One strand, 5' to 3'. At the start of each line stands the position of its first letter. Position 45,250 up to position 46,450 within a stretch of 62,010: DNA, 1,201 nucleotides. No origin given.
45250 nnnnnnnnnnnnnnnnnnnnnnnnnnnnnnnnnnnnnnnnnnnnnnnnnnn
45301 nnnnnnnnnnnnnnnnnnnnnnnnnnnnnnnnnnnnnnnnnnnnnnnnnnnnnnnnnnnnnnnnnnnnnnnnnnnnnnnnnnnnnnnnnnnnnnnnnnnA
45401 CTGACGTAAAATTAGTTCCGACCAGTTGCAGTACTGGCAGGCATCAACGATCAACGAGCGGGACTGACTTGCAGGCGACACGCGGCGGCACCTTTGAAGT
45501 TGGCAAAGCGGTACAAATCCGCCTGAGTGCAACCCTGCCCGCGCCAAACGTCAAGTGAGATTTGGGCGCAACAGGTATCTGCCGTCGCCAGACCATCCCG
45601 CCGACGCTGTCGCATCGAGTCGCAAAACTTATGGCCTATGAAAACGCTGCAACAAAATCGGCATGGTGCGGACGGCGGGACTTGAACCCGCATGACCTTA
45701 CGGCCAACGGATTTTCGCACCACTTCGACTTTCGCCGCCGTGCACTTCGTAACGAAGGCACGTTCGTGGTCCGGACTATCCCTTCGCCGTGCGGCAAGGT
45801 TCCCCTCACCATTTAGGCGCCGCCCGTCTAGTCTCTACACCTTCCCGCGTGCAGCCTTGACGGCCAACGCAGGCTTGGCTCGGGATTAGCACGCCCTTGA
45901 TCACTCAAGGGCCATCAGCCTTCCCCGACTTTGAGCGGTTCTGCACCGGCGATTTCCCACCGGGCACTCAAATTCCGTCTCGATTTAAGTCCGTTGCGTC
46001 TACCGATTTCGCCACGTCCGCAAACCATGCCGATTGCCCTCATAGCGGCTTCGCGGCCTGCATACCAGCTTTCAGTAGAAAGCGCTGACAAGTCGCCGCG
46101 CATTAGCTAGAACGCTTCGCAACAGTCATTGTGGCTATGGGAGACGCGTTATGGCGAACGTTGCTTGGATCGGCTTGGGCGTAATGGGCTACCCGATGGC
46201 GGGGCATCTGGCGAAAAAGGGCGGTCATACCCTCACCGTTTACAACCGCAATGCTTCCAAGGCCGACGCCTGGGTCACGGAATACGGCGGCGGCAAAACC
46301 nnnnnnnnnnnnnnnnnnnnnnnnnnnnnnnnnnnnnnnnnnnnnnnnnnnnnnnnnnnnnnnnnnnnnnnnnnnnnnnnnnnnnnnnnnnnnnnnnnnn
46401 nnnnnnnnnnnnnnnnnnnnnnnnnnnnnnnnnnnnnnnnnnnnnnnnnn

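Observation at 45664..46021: tRNA-Leu(UAA) gene split by a 271-nt ORF-less group I intron in an alphaproteobacterial context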

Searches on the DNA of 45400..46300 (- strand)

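Call 4: search_rna_families(source=window, start=45400, end=46300, threshold=evalue, max_evalue=10, show_alignments=4)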
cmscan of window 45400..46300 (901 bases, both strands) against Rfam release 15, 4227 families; matches with E-value up to 10: 6.
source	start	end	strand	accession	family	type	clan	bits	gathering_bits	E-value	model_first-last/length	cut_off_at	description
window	45751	45996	-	RF00028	Intron_gpI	Intron;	-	35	50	4.4e-07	1-253/253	no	Group I catalytic intron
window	45618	45719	-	RF02553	YrlA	Gene; sRNA;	-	17.2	69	1.3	1-114/114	no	Y RNA-like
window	45666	45718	+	RF04354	Plastid-ycf2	Cis-reg;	-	16.7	65.7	2.2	1-75/75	no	Plastid-ycf2 5UTR RNA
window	45488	45532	-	RF04354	Plastid-ycf2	Cis-reg;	-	16.3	65.7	2.9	1-75/75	no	Plastid-ycf2 5UTR RNA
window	45669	45713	+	RF04351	Plastid-psbl-rps4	Cis-reg;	-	15.4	68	3.8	1-53/53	no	Plastid-psbl-rps4 3UTR RNA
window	45675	45691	-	RF00023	tmRNA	Gene;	CL00001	14.1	47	0.002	347-363/374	no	transfer-messenger RNA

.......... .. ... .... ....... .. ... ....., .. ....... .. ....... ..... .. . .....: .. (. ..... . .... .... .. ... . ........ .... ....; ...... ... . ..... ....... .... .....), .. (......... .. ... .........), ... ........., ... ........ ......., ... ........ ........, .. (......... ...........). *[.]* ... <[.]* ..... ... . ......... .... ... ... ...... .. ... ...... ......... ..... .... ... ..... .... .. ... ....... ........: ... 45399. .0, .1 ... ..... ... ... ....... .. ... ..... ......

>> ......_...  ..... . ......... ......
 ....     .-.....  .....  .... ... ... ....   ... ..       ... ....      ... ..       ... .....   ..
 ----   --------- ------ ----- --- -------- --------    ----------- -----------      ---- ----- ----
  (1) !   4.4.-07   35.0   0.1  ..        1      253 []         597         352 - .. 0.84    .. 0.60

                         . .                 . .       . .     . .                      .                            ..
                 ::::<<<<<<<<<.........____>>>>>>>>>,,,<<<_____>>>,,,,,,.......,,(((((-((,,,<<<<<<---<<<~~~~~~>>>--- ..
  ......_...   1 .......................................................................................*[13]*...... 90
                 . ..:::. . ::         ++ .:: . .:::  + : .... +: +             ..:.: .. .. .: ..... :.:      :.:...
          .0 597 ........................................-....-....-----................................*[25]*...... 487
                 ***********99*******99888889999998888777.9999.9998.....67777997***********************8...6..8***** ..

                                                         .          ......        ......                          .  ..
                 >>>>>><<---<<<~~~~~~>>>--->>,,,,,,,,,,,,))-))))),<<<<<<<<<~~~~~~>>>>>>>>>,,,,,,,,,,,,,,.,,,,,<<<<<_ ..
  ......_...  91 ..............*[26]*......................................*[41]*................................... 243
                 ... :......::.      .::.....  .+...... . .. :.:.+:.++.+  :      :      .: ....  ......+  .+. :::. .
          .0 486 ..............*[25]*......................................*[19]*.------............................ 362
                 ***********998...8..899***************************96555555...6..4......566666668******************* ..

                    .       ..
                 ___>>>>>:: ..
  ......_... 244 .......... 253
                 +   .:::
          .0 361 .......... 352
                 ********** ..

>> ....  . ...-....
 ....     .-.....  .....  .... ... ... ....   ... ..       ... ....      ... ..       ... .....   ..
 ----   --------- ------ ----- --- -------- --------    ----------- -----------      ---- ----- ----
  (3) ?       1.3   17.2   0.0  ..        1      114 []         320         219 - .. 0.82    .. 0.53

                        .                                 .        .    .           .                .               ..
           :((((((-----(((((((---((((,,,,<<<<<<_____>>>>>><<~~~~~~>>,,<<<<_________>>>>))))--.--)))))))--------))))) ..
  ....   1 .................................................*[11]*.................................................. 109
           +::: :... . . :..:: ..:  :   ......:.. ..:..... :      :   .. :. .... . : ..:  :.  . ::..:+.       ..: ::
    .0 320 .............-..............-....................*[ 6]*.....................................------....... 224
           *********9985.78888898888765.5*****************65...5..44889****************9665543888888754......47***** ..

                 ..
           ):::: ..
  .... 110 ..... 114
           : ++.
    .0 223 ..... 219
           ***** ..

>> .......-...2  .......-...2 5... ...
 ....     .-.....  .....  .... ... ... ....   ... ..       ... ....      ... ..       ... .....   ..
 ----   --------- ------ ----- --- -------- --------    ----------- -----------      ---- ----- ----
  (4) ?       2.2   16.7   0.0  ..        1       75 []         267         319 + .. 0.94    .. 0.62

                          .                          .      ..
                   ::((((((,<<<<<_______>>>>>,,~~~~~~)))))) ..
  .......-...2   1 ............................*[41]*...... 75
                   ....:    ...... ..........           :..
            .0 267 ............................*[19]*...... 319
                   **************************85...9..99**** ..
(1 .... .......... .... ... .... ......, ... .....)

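Call 8: search_dna_similar(query=window:45600-46100:-, collection=plasmids, mode=distant, max_rows=30)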
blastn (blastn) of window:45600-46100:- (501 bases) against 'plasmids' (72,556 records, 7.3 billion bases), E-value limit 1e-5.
Records with a match: 1271; places in all: 1293; records where one place covers at least 80% of the query: 0.
Best place of each record, by identity: 60-80% 1271.
By first word of the organism name: Escherichia 486; Klebsiella 357; Salmonella 114; Acinetobacter 78; Enterobacter 50; Shigella 48; Citrobacter 47; Aeromonas 12; Raoultella 12; Pseudomonas 11; and 10 more.
By predicted mobility (MOB-suite, as given by PLSDB): conjugative 926; mobilizable 197; non-mobilizable 148.
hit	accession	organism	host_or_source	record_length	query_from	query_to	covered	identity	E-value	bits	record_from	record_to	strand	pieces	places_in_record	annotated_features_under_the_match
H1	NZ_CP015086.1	Escherichia coli O25b:H4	Homo sapiens,Hera General Hopsital, ...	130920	80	437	71%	70.5%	1e-40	175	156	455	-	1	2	none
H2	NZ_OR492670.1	Acinetobacter gerneri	-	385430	80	437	71%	70.3%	5e-39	169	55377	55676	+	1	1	none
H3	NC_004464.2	Citrobacter freundii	-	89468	80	437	71%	70.2%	1e-39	171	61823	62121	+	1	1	none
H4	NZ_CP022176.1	Aeromonas salmonicida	Atlantic salmon,The RAS Atlantic Salmon ...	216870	80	437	71%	70.2%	1e-39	171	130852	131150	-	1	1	none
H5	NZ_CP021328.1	Raoultella ornithinolytica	Homo sapiens,necrotic tissue,necrotic ...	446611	80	437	71%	70.2%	1e-39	171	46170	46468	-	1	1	none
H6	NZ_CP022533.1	Enterobacter hormaechei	Homo sapiens,endotracheal tube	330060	80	437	71%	70.2%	1e-39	171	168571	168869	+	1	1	none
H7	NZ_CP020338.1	Shigella flexneri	cell culture,hospitalized patients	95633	80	437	71%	70.2%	1e-39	171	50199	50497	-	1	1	none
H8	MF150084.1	Klebsiella pneumoniae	Homo sapiens,single cell,urine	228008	80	437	71%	70.2%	1e-39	171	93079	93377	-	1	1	none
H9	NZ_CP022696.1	Citrobacter farmeri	Homo sapiens,Rectal swab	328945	80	437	71%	70.2%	1e-39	171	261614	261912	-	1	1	none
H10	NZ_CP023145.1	Escherichia coli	food,raw milk cheese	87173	80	437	71%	70.2%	1e-39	171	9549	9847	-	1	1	none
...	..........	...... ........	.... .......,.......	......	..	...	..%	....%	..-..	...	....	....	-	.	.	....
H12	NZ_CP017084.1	Proteus mirabilis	Homo sapiens,sputum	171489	80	437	71%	70.2%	1e-39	171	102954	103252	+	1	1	none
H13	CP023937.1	Klebsiella pneumoniae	Homo sapiens,rectal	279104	80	437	71%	70.2%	1e-39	171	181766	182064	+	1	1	none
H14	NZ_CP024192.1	Klebsiella pneumoniae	Homo sapiens,rectal swab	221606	80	437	71%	70.2%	1e-39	171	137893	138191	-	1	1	none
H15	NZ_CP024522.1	Klebsiella pneumoniae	Homo sapiens,cerebrospinal fluid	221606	80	437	71%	70.2%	1e-39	171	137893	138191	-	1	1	none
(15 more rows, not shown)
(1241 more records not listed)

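Call 9: get_annotated_region(hit=H3, flank=5000)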
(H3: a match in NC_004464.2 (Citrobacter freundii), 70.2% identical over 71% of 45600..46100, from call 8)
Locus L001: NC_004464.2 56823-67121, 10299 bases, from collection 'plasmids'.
description: Citrobacter freundii plasmid pCTX-M3, complete sequence
organism: Citrobacter freundii (NCBI taxid 546)
taxonomy: Bacteria; Pseudomonadota; Gammaproteobacteria; Enterobacterales; Enterobacteriaceae; Citrobacter; Citrobacter freundii
host: -; source: -; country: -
typing (MOB-suite, as given by PLSDB): conjugative; replicon IncL/M,rep_cluster_1254; relaxase MOBP; mating-pair formation MPF_I
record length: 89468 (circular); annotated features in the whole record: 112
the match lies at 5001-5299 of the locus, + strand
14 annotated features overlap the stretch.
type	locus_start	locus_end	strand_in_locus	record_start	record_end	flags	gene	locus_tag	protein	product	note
CDS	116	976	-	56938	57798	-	-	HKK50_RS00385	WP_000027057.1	broad-spectrum class A beta-lactamase TEM-1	-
predicted_resistance_gene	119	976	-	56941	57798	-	blaTEM-1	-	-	broad-spectrum class A beta-lactamase TEM-1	predicted by amrfinderplus; class BETA-LACTAM; identity 100.0%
CDS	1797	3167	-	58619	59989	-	-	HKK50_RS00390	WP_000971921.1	IS1182-like element ISCfr1 family transposase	GO:0006313 - DNA transposition [Evidence IEA]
CDS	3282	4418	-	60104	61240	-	-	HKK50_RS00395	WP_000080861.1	DUF3883 domain-containing protein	-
CDS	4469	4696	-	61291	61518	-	-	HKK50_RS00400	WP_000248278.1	hypothetical protein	-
CDS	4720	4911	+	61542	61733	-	-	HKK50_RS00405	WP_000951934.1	hypothetical protein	-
CDS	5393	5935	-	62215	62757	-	-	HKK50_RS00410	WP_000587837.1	AAA family ATPase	-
predicted_resistance_gene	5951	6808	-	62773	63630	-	aac(3)-IId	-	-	aminoglycoside N-acetyltransferase AAC(3)-IId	predicted by amrfinderplus; class AMINOGLYCOSIDE; identity 100.0%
CDS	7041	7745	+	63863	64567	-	-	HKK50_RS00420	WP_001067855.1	IS6-like element IS26 family transposase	GO:0006313 - DNA transposition [Evidence IEA]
CDS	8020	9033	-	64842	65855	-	intI1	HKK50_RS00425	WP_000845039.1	class 1 integron integrase IntI1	-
predicted_resistance_gene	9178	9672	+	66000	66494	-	dfrA12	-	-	trimethoprim-resistant dihydrofolate reductase DfrA12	predicted by amrfinderplus; class TRIMETHOPRIM; identity 100.0%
CDS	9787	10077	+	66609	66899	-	-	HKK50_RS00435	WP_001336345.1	DUF1010 domain-containing protein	-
predicted_resistance_gene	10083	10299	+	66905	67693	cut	aadA2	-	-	ANT(3'')-Ia family aminoglycoside nucleotidyltransferase AadA2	predicted by amrfinderplus; class AMINOGLYCOSIDE; identity 100.0%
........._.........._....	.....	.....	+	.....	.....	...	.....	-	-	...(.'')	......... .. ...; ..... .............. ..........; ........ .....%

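Call 10: get_annotated_region(hit=H2, flank=5000)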
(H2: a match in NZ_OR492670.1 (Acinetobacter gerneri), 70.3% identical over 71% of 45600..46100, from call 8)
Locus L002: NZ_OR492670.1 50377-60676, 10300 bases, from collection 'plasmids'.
description: Acinetobacter gerneri strain C-SY-46 plasmid pC-SY-46, complete sequence
organism: Acinetobacter gerneri (NCBI taxid 202952)
taxonomy: Bacteria; Pseudomonadota; Gammaproteobacteria; Moraxellales; Moraxellaceae; Acinetobacter; Acinetobacter gerneri
host: -; source: -; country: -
typing (MOB-suite, as given by PLSDB): mobilizable; relaxase MOBP,MOBP,MOBP
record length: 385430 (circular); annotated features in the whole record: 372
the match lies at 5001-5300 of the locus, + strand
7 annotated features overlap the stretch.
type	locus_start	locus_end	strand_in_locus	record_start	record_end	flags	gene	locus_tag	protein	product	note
CDS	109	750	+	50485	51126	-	-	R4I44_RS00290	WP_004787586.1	TetR/AcrR family transcriptional regulator C-terminal domain-containing protein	GO:0045892 - negative regulation of DNA-templated transcription [Evidence IEA]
CDS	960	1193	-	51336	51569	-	-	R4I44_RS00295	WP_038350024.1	hypothetical protein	-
CDS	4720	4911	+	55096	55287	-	-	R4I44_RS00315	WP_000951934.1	hypothetical protein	-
CDS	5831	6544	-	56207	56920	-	-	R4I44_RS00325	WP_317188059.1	IS3 family transposase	-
predicted_resistance_gene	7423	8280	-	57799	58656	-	aac(3)-IId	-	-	aminoglycoside N-acetyltransferase AAC(3)-IId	predicted by amrfinderplus; class AMINOGLYCOSIDE; identity 99.3%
CDS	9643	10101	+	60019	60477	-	-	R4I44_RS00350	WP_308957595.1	N-acetylmuramoyl-L-alanine amidase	-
CDS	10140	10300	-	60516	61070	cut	-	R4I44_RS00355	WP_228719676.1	hypothetical protein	-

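Call 67: search_rna_families(sources=[L001, L076, L023, L081, L103, L010, L101, L005, L036, L012, L078, L073, L123, L128, L013, L006, L030, L059], threshold=gathering)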
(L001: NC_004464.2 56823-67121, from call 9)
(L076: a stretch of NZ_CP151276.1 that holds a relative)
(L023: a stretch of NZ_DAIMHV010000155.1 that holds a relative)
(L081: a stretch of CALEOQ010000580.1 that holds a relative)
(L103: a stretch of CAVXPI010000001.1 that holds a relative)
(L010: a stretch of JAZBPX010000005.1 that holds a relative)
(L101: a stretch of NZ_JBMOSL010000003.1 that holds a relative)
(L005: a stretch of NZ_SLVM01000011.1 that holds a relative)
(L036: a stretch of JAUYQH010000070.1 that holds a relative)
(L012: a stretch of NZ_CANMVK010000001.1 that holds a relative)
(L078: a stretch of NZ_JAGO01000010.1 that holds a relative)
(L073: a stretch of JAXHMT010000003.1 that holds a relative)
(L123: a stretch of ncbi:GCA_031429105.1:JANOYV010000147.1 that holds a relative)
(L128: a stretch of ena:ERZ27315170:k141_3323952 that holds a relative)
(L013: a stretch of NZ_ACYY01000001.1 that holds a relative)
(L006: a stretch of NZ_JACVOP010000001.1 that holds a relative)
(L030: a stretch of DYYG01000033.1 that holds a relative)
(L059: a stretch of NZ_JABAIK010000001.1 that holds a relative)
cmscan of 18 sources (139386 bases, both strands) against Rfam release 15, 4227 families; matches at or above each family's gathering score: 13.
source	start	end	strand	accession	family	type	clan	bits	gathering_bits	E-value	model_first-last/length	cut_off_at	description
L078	5681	5752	-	RF00005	tRNA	Gene; tRNA;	CL00001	72.7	29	1.2e-13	1-71/71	no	tRNA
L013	980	1052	-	RF00005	tRNA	Gene; tRNA;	CL00001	72.4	29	1.5e-13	1-71/71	no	tRNA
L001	9123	9201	+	RF02912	AAC_AAD_leader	Cis-reg;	-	71.2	56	1.1e-12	1-75/75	no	putative aminoglycoside riboswitch / attI site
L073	3256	3328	-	RF00005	tRNA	Gene; tRNA;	CL00001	71.1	29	3.4e-13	1-71/71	no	tRNA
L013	1150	1222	-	RF00005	tRNA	Gene; tRNA;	CL00001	67.7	29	2.9e-12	1-71/71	no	tRNA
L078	666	738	-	RF00005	tRNA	Gene; tRNA;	CL00001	66.5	29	6.4e-12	1-71/71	no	tRNA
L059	2331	2519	-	RF00028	Intron_gpI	Intron;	-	61.9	50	6.1e-13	1-253/253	no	Group I catalytic intron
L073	3120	3190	-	RF00005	tRNA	Gene; tRNA;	CL00001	57.7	29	1.6e-09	1-71/71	no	tRNA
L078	5577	5647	-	RF00005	tRNA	Gene; tRNA;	CL00001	57.5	29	1.8e-09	1-71/71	no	tRNA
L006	5991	6219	-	RF00028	Intron_gpI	Intron;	-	54.5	50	1e-10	1-253/253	no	Group I catalytic intron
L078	4720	4932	-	RF00028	Intron_gpI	Intron;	-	50.9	50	1.2e-09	1-253/253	no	Group I catalytic intron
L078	4077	4104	-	RF01317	CRISPR-DR4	Gene; CRISPR;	CL00014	40.9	35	1.2e-05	1-28/28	no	CRISPR RNA direct repeat element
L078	3956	3983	-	RF01317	CRISPR-DR4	Gene; CRISPR;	CL00014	38.8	35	5.4e-05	1-28/28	no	CRISPR RNA direct repeat element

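Call 68: search_dna_similar(query=window:45664-46021:-, collection=phages, mode=distant, max_rows=15)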
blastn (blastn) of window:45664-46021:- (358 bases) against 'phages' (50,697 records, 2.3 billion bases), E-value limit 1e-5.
Records with a match: 1; places in all: 1; records where one place covers at least 80% of the query: 0.
Best place of each record, by identity: 60-80% 1.
By first word of the organism name: uncultured 1.
By host as written in the record: - 1.
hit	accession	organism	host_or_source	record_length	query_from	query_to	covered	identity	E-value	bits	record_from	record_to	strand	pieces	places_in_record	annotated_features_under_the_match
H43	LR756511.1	uncultured phage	metagenomic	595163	179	348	47%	70.3%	2e-11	75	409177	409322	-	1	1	record has no annotation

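Call 78: search_dna_similar(query=L001:5001-5299:+, collection=ecoli_genomes, mode=near, max_rows=6)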
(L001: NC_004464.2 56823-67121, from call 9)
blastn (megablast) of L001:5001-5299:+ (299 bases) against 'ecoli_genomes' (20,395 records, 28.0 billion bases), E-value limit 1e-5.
Records with a match: 659; places in all: 671; records where one place covers at least 80% of the query: 648.
Genomes with a match: 636 of 5426; with a place that covers at least 80% of the query: 625. Places per genome that has any: lowest 1, median 1, highest 3. On chromosomes: 82 places; on plasmids: 589.
Best place of each record, by identity: >=99% 657; 95-99% 1; 90-95% 1.
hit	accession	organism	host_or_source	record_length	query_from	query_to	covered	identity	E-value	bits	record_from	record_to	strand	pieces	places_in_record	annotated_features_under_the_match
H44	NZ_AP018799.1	Escherichia coli strain E2855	Bos taurus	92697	1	299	100%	100.0%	2e-154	553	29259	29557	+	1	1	none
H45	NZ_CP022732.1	Escherichia coli strain SA186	Homo sapiens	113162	1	299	100%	100.0%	2e-154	553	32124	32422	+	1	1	none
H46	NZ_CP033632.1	Escherichia coli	chicken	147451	1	299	100%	100.0%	2e-154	553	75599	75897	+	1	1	none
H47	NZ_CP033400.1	Escherichia coli strain WCHEC020031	Homo sapiens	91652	1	299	100%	100.0%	2e-154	553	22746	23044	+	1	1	none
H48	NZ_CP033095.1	Escherichia coli strain CP53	pig feces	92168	1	299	100%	100.0%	2e-154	553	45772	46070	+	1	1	none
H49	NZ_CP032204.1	Escherichia coli strain AR_0013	missing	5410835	1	299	100%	100.0%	2e-154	553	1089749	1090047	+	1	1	none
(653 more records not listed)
